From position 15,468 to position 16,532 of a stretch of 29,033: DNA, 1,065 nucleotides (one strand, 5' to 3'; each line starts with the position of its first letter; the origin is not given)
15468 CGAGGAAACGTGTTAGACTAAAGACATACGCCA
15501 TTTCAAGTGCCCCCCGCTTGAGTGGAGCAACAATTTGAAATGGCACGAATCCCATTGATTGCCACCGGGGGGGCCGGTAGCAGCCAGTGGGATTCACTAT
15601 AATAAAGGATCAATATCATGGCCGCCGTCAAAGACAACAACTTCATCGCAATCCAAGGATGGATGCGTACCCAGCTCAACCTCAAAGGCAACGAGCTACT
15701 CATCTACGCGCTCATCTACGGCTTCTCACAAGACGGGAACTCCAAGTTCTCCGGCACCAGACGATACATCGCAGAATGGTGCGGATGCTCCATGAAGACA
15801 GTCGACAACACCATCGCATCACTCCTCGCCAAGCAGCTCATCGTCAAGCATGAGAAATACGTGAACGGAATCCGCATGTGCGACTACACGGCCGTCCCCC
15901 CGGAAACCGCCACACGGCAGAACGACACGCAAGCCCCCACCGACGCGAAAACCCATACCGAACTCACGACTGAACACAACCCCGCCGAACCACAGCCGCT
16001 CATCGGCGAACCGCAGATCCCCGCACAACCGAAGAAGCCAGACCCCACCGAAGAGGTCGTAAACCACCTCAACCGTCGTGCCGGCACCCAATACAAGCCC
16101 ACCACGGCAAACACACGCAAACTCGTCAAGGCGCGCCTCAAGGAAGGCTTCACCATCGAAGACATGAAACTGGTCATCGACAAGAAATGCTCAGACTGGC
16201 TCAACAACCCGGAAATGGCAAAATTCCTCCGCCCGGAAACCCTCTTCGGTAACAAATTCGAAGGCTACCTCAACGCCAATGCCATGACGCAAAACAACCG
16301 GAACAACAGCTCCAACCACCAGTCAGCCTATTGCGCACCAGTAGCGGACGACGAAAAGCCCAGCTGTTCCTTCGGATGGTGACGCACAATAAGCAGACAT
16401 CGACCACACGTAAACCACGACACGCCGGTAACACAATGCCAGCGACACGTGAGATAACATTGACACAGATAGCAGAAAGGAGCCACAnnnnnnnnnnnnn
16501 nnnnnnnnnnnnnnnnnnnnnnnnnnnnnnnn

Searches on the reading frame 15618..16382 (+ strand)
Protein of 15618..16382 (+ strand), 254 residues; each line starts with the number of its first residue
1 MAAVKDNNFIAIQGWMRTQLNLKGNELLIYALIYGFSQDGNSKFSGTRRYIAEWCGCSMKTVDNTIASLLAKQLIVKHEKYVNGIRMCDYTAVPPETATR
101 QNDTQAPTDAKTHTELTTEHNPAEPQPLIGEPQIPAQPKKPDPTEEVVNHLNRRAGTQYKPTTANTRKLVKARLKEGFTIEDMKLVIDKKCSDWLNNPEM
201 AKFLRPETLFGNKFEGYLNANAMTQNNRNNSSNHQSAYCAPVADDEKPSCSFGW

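Call 31: search_protein_families(library=pfam, proteins=[window:15618-16382:+], max_evalue=0.01)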
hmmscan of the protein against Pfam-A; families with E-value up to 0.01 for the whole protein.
window:15618-16382:+ (254 aa): 2 families
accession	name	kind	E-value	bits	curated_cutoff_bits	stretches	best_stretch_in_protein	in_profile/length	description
PF09524.15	Phg_2220_C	-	1e-28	99.6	27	1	147-219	1-73/73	Conserved phage C-terminus (Phg_2220_C)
PF13730.12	HTH_36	-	4.2e-06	26.9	25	1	20-72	1-52/55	Helix-turn-helix domain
